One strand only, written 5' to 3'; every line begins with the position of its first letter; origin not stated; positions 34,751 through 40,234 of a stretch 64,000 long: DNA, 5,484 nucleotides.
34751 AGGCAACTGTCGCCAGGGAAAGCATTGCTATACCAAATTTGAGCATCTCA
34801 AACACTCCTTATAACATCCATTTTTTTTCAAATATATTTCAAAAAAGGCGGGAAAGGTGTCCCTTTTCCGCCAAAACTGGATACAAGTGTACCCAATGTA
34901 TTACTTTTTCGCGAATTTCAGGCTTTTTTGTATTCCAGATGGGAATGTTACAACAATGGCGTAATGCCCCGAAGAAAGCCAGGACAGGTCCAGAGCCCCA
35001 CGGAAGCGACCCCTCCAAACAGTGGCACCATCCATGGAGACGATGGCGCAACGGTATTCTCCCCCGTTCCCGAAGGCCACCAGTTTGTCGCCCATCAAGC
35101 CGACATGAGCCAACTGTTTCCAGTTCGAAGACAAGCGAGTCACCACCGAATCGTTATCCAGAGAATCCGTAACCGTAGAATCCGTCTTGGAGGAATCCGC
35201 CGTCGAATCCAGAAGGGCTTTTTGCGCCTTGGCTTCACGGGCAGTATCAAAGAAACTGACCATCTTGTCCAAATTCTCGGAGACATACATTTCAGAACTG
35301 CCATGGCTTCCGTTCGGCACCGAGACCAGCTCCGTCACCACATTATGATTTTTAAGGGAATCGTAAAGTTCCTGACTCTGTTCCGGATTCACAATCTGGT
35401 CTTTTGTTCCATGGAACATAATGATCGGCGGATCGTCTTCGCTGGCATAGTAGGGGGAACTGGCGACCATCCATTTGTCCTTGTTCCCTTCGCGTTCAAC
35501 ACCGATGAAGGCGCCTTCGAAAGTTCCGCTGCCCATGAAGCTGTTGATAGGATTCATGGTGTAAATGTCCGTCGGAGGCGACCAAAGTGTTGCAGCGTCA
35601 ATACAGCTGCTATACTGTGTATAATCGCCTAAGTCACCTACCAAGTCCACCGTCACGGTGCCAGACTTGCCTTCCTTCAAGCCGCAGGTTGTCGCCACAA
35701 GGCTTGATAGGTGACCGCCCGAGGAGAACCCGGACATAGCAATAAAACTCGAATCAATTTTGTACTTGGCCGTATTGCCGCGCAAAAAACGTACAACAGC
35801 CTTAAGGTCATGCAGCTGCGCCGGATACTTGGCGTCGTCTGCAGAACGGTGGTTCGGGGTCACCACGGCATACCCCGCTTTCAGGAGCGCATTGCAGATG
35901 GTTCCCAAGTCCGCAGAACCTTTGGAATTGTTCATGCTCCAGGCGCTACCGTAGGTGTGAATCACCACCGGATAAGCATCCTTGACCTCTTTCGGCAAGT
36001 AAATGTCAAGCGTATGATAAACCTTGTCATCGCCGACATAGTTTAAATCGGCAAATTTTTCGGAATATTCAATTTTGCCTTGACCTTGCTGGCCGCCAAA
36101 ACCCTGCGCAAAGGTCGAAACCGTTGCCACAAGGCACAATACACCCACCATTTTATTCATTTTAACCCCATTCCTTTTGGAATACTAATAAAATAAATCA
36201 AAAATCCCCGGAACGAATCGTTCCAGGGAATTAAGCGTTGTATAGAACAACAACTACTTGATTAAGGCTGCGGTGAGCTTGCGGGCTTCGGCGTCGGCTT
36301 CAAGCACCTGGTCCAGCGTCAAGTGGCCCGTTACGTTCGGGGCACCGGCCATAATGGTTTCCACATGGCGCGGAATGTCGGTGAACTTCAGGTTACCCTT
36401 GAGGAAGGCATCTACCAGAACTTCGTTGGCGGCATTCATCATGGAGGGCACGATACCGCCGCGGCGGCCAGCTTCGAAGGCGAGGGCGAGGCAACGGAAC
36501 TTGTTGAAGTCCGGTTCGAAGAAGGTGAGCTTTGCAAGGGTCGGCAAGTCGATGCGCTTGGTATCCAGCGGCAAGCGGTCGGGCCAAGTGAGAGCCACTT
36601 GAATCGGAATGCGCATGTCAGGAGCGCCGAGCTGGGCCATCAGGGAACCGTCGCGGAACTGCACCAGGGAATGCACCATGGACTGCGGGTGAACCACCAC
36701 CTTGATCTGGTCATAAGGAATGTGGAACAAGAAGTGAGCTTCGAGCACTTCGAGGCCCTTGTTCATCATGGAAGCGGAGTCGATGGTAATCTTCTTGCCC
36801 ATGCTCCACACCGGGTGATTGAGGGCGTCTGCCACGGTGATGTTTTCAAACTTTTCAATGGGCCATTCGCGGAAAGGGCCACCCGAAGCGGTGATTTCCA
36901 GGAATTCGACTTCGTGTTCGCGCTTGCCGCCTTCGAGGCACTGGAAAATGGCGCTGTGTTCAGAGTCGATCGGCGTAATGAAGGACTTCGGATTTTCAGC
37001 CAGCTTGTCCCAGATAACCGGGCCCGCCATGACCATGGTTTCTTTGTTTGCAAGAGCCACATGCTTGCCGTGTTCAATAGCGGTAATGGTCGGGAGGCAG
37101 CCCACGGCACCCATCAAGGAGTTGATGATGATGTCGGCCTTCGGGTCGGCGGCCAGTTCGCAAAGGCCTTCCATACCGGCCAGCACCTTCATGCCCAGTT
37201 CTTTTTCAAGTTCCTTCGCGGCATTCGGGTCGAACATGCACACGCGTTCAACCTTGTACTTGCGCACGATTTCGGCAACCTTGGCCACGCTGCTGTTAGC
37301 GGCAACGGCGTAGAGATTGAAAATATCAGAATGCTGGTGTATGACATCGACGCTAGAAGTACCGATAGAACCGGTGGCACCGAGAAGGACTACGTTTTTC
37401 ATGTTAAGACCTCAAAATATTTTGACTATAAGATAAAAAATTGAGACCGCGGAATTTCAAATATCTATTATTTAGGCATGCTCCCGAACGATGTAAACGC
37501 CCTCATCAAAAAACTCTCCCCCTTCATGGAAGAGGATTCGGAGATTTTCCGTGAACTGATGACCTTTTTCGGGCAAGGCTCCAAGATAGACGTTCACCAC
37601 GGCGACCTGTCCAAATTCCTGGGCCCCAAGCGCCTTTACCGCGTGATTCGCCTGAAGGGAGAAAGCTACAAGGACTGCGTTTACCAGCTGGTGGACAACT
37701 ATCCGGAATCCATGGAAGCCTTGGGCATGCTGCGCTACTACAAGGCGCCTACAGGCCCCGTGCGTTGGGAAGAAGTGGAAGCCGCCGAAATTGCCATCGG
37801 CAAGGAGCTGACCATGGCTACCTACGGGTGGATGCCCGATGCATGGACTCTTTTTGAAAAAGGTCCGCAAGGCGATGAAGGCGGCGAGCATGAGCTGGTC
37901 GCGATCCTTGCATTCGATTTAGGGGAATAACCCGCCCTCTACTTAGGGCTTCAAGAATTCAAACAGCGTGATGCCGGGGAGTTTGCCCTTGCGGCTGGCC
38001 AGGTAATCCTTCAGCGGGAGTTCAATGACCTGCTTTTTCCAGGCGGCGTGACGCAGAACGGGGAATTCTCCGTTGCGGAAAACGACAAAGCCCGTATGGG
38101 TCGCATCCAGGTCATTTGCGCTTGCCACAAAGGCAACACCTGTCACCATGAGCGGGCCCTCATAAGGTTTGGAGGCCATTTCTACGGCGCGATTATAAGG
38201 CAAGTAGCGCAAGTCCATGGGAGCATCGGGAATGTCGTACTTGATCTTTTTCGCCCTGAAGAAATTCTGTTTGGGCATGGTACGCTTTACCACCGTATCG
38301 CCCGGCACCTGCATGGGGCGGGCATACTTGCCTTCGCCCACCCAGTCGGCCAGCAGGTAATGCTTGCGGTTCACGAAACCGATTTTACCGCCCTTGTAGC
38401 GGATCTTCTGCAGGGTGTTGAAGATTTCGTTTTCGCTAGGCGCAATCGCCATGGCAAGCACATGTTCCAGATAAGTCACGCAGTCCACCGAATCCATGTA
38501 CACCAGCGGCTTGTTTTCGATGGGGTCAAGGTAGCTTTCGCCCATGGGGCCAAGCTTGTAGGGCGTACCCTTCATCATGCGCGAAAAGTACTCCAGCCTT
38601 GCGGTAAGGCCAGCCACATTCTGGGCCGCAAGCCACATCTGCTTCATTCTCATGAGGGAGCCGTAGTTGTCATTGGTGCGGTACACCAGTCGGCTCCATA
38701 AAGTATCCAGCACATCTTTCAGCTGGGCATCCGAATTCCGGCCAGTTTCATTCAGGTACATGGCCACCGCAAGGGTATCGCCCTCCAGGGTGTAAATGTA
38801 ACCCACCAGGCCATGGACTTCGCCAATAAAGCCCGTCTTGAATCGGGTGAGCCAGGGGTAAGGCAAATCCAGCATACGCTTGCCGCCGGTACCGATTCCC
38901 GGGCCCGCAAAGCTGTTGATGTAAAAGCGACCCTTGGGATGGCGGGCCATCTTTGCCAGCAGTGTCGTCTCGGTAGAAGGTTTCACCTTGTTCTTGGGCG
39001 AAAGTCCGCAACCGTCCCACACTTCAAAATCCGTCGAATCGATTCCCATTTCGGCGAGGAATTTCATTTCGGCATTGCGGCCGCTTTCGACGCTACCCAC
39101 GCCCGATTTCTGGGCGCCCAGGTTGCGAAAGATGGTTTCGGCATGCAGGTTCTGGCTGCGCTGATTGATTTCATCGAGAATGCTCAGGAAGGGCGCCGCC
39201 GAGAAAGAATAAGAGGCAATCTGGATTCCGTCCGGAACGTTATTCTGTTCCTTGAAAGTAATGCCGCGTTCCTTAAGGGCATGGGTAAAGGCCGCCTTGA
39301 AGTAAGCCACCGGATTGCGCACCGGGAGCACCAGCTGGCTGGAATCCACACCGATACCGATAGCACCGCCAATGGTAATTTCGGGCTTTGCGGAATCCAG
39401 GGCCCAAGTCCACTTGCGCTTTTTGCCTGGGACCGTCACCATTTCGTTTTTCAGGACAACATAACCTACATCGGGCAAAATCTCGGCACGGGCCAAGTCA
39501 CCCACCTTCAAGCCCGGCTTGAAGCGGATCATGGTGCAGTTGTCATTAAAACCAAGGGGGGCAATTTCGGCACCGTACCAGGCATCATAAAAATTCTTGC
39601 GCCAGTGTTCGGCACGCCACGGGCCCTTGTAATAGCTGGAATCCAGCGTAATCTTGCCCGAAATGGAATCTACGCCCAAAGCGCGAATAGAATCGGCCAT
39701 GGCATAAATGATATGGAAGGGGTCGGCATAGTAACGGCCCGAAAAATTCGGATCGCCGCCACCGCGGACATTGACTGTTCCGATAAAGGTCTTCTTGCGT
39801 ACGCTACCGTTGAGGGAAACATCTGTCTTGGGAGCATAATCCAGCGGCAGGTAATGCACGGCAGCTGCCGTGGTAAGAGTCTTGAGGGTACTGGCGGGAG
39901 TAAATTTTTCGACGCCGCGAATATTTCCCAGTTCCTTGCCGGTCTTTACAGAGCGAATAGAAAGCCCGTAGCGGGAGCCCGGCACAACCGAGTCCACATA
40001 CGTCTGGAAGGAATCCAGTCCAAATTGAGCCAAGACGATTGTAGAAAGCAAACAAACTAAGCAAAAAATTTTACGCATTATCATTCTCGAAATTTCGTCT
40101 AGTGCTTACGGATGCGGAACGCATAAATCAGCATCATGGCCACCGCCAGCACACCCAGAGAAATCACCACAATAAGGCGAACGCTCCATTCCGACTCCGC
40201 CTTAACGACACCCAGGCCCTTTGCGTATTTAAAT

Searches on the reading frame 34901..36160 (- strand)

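Call 18: search_protein_families(library=ncbifam, proteins=[window:34901-36160:-], max_evalue=0.00001)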
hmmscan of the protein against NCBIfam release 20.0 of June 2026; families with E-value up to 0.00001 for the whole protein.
window:34901-36160:- (419 aa): 10 families
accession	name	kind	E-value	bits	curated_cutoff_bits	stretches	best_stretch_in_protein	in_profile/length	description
NF052354.1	EstLipQMycob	equivalog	4.8e-22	78.1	700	1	30-276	131-363/418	esterase LipQ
NF058653.1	LipP1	equivalog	5e-13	48.6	350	1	50-159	59-165/300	LipP1 family hormone-sensitive lipase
NF033149.0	CHL_hydrolase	equivalog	2.8e-10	39.6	500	1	53-157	65-167/310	chloramphenicol hydrolase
NF050058.1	e_dPHAscl_type1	hypoth_equivalog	6.1e-10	39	150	0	230-278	164-213/276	extracellular catalytic domain type 1 short-chain-length polyhydroxyalkanoate depolymerase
NF052620.1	AryltfaseLP1002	equivalog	4.3e-09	36.1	300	1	61-156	30-124/265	lp_1002 family arylesterase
NF041556.1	tannase_B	equivalog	6.6e-09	35.5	300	1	54-159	67-176/463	subtype B tannase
NF042968.1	AcxylEst_AxeA1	equivalog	5.3e-08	31.6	700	0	111-159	93-141/459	acetylxylan esterase AxeA1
NF041902.1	pecacetest_PaeX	equivalog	1.2e-07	31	550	1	65-287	78-282/318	pectin acetylesterase PaeX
NF050057.1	e_dPHAmcl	equivalog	3.4e-07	29.8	270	0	236-305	184-249/252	extracellular medium-chain-length polyhydroxyalkanoate depolymerase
NF007547.0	PRK10162.1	equivalog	3.1e-06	26.3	389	1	89-163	107-180/321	acetyl esterase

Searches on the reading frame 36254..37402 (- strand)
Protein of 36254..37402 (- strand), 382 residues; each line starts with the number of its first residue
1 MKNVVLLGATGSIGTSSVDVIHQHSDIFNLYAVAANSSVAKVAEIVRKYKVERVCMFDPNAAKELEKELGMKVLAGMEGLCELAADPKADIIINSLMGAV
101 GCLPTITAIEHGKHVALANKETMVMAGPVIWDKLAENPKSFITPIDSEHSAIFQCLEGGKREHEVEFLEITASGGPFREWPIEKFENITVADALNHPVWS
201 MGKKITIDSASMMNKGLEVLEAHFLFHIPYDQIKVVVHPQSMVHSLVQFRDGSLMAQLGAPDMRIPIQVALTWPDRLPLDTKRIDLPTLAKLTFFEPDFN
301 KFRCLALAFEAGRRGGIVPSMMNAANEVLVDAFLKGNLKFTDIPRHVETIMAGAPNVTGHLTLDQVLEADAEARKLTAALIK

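Call 18: search_protein_families(library=ncbifam, proteins=[window:36254-37402:-], max_evalue=0.00001)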
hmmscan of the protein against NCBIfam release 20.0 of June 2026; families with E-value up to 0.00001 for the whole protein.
window:36254-37402:- (382 aa): 3 families
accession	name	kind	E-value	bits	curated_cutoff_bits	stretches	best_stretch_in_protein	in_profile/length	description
NF009114.0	PRK12464.1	equivalog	3.1e-137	457.6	461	1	1-381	2-382/389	1-deoxy-D-xylulose-5-phosphate reductoisomerase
TIGR00243.1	Dxr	equivalog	6.3e-137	456.6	315.7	1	1-377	1-380/389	1-deoxy-D-xylulose-5-phosphate reductoisomerase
NF003938.0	PRK05447.1-1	equivalog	1.1e-119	400.1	515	1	1-381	1-393/398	1-deoxy-D-xylulose-5-phosphate reductoisomerase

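Call 20: list_cluster_members(proteins=[window:36254-37402:-, window:41705-43036:-, window:14002-15114:-, window:16160-17062:-, window:15149-15706:-, window:5888-6841:+, window:12941-13990:-, window:3773-5083:-])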
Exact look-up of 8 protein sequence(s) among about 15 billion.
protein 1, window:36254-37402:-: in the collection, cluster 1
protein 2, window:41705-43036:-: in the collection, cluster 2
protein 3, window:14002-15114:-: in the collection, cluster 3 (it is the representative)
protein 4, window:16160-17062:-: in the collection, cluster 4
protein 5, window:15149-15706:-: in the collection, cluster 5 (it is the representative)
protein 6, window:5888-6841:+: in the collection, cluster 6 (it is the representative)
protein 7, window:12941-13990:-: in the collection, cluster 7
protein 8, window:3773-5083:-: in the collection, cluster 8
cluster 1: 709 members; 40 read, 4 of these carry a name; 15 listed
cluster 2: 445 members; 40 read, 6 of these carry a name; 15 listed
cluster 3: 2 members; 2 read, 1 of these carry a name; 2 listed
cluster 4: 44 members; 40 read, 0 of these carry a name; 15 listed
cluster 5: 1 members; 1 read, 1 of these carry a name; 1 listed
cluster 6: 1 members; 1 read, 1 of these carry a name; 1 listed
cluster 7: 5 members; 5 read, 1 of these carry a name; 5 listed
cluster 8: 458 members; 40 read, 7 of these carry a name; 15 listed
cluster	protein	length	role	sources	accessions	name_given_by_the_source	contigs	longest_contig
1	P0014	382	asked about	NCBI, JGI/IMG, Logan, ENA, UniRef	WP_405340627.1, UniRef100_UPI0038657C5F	1-deoxy-D-xylulose-5-phosphate reductoisomerase [Fibrobacter sp.] | 1-deoxy-D-xylulose-5-phosphate reductoisomerase n=1 Tax=Fibrobacter sp. TaxID=35828 ...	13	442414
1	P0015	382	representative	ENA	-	-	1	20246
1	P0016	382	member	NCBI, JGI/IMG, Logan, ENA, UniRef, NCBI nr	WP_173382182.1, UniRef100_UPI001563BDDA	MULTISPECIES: 1-deoxy-D-xylulose-5-phosphate reductoisomerase [unclassified Fibrobacter] | 1-deoxy-D-xylulose-5-phosphate reductoisomerase n=1 Tax=unclassified Fibrobacter ...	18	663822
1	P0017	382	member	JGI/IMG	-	1-deoxy-D-xylulose-5-phosphate reductoisomerase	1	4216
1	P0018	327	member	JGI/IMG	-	1-deoxy-D-xylulose-5-phosphate reductoisomerase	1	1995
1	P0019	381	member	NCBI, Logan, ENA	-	-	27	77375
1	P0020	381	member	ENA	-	-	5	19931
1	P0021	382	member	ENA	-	-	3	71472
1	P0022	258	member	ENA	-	-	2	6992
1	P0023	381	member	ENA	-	-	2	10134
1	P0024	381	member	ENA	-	-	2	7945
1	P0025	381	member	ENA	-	-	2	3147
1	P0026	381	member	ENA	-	-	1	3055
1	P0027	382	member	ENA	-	-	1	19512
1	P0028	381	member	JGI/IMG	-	-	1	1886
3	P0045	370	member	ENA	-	-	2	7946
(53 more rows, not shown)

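Call 21: find_encoding_contigs(protein=P0045, flank=8000, max_places=6)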
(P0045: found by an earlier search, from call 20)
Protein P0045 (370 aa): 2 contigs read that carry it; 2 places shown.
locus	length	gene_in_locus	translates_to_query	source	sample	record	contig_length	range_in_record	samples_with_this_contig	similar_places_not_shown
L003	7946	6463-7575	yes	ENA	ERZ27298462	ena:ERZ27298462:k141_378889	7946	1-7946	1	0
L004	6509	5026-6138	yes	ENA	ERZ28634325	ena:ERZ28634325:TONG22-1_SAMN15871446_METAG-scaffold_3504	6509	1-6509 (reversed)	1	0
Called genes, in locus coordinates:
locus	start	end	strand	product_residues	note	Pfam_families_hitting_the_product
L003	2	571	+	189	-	?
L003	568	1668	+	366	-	PF01370:Epimerase, PF04321:RmlD_sub_bind, PF16363:GDP_Man_Dehyd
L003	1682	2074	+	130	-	PF19480:DUF6016, PF05523:FdtA (weak), PF07883:Cupin_2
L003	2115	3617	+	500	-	-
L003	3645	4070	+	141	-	PF01467:CTP_transf_like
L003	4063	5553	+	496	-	-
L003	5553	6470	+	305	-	PF05523:FdtA, PF07883:Cupin_2 (faint), PF05523:FdtA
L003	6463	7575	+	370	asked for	PF00266:Aminotran_5 (weak), PF01041:DegT_DnrJ_EryC1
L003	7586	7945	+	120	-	?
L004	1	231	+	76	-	?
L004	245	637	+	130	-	PF19480:DUF6016, PF05523:FdtA (weak), PF07883:Cupin_2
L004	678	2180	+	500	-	-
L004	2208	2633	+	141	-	PF01467:CTP_transf_like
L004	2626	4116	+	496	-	-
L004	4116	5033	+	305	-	PF05523:FdtA, PF07883:Cupin_2 (faint), PF05523:FdtA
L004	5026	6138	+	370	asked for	PF00266:Aminotran_5 (weak), PF01041:DegT_DnrJ_EryC1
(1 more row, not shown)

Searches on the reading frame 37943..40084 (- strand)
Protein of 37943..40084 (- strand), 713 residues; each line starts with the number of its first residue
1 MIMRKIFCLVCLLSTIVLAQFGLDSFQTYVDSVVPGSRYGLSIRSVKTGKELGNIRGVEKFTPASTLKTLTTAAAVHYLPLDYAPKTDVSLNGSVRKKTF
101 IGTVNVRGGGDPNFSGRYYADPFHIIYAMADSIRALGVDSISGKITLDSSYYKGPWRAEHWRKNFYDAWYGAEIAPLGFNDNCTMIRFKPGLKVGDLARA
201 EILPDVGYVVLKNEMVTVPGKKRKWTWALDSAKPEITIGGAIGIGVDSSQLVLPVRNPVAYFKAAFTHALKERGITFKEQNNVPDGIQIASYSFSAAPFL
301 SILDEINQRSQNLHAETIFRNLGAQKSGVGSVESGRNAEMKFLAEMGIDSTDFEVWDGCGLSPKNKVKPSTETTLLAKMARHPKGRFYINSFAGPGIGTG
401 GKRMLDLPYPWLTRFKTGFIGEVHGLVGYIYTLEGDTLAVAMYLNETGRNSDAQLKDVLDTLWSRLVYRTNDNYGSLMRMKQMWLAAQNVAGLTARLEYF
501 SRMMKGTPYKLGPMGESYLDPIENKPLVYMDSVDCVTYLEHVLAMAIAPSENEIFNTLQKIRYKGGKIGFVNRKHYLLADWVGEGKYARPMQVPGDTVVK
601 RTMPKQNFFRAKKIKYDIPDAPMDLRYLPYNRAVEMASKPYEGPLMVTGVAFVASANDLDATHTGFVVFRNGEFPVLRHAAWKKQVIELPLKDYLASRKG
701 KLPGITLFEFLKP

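Call 18: search_protein_families(library=ncbifam, proteins=[window:37943-40084:-], max_evalue=0.00001)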
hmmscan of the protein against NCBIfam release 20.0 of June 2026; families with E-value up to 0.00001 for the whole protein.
window:37943-40084:- (713 aa): 2 families
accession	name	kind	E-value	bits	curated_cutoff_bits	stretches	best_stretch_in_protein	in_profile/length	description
TIGR00666.1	PBP4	equivalog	2.1e-54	184.8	107.8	1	52-446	5-397/397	D-alanyl-D-alanine carboxypeptidase/D-alanyl-D-alanine endopeptidase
NF008322.0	PRK11113.1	equivalog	5.9e-32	110.8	527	1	12-447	10-448/477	serine-type D-Ala-D-Ala carboxypeptidase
